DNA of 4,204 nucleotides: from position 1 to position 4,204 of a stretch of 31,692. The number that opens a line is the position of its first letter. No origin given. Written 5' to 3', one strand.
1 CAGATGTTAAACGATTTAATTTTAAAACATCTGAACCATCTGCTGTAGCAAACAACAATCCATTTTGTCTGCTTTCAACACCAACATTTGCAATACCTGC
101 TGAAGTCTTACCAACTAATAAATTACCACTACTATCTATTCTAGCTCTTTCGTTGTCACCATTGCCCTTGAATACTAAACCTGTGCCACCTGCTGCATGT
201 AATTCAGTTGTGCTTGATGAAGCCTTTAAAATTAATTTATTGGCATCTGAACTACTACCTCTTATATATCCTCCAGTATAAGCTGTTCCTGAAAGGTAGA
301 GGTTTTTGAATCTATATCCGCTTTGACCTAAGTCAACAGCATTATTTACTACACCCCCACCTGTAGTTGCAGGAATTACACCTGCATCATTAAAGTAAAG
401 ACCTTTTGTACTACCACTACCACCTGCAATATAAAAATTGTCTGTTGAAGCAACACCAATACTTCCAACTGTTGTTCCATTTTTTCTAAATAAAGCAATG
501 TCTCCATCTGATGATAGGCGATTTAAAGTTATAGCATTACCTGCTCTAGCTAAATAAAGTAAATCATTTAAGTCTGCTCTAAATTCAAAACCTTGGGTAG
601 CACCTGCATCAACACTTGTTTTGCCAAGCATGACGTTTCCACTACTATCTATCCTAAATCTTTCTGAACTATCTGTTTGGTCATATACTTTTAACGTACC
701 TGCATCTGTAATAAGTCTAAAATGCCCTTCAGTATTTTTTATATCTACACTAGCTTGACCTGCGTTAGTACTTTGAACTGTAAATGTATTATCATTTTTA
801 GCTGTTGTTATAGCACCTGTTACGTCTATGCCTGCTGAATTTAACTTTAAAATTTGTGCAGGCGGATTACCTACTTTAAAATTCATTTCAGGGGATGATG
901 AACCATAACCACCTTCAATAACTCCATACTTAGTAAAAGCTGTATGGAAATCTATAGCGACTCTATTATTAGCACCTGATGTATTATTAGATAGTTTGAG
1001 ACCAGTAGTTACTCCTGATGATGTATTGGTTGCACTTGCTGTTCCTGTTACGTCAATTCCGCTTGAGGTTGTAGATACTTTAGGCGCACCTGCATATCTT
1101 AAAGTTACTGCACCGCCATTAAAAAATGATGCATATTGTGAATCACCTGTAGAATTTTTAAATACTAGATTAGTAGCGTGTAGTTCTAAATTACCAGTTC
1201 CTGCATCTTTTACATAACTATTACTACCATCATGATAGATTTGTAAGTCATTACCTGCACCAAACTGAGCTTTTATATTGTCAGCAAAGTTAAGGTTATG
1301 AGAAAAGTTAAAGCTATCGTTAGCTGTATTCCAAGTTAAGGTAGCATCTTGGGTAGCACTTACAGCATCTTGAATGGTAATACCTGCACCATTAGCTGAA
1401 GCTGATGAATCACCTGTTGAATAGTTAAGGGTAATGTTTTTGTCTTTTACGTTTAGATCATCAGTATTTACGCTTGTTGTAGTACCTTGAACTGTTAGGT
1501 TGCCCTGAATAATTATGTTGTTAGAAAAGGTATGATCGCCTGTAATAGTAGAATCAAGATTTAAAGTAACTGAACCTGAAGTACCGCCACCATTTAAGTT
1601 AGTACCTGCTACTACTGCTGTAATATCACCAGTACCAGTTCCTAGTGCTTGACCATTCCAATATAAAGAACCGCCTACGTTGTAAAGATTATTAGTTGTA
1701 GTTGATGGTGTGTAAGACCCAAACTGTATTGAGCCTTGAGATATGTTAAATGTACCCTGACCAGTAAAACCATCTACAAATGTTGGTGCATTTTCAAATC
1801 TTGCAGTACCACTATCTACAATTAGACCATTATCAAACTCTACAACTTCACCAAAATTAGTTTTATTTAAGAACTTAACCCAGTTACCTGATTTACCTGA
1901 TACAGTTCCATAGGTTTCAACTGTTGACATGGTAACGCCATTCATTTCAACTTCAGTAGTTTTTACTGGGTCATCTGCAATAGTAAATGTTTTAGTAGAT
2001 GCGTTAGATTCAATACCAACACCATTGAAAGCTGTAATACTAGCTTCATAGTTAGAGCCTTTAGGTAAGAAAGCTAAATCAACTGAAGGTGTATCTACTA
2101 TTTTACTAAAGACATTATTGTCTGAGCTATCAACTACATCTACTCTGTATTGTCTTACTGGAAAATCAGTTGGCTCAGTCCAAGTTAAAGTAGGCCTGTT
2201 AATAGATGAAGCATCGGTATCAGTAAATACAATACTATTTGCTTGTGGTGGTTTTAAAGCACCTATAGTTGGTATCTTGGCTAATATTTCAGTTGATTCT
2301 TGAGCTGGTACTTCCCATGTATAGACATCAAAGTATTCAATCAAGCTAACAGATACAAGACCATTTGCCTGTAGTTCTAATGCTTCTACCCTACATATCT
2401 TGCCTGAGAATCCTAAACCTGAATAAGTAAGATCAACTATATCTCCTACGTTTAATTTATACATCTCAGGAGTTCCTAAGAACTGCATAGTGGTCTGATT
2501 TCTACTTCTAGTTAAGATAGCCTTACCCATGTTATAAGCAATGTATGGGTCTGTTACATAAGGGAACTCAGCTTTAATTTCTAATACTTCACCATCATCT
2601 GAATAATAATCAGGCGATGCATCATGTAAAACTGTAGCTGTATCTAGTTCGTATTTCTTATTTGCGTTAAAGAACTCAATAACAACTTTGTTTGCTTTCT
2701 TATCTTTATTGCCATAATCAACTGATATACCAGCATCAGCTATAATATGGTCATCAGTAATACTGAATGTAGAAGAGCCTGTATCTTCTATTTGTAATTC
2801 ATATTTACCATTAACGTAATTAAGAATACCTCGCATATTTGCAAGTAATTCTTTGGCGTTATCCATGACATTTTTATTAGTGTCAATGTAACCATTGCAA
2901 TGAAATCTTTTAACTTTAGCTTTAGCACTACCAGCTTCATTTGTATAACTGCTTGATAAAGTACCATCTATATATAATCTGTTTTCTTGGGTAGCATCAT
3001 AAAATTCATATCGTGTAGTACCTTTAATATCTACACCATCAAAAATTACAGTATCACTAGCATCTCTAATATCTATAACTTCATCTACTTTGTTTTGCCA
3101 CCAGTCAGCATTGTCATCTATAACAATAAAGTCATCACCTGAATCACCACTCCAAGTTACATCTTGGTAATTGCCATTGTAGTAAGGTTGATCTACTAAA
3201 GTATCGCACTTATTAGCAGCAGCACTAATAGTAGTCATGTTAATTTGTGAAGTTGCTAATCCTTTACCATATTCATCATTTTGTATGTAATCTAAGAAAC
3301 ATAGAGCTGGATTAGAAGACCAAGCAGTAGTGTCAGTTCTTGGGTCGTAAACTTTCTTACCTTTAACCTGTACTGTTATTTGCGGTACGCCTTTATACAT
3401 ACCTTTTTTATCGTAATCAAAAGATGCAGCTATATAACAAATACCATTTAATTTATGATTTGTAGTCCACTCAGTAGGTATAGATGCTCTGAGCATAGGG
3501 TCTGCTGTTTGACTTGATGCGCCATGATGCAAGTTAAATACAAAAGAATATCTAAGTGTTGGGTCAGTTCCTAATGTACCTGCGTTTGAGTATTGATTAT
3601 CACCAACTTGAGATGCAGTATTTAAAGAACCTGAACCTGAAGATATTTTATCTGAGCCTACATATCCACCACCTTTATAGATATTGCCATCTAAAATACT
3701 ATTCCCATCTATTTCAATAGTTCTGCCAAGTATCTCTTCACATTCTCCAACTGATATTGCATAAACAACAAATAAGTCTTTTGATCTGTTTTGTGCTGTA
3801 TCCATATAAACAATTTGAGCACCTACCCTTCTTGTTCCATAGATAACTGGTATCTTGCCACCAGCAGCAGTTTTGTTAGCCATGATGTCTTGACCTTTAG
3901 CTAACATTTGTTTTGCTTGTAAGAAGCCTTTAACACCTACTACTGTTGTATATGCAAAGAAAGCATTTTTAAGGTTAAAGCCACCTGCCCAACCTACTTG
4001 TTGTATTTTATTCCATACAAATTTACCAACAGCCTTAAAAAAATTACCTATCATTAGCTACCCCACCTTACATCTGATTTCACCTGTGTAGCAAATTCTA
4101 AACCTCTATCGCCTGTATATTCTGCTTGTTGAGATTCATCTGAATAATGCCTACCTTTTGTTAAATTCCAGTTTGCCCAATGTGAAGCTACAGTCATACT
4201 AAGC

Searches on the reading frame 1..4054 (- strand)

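Call 12: search_protein_families(library=phrogs, proteins=[window:1-4054:-], max_evalue=0.01)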
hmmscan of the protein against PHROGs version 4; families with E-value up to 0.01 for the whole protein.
window:1-4054:- (1351 aa): 6 families
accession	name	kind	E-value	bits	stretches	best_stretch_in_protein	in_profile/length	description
phrog_5616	-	tail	1.7e-44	153.3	2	39-291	43-294/873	tail fiber protein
phrog_31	-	tail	1.6e-37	129.9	2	180-293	450-576/1565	central tail fiber J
phrog_37728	-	unknown function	1.7e-29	102.7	2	375-712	242-576/1894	-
phrog_19195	-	head and packaging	2.5e-21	76.2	2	916-1017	252-353/1425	virion structural protein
phrog_13518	-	unknown function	8.9e-11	41.5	2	769-967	679-881/1230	-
phrog_4554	-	tail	0.0025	18.7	1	59-100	140-181/205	tail protein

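Call 18: search_protein_families(library=ncbifam, proteins=[window:1-4054:-], max_evalue=0.1)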
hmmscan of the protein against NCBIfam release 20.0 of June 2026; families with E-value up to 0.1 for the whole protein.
window:1-4054:- (1351 aa): 1 family
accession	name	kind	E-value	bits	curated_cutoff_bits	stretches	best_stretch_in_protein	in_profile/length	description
NF048004.1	GTA_megatron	equivalog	4.7e-06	24.6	800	1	380-569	778-967/1299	baseplate multidomain protein megatron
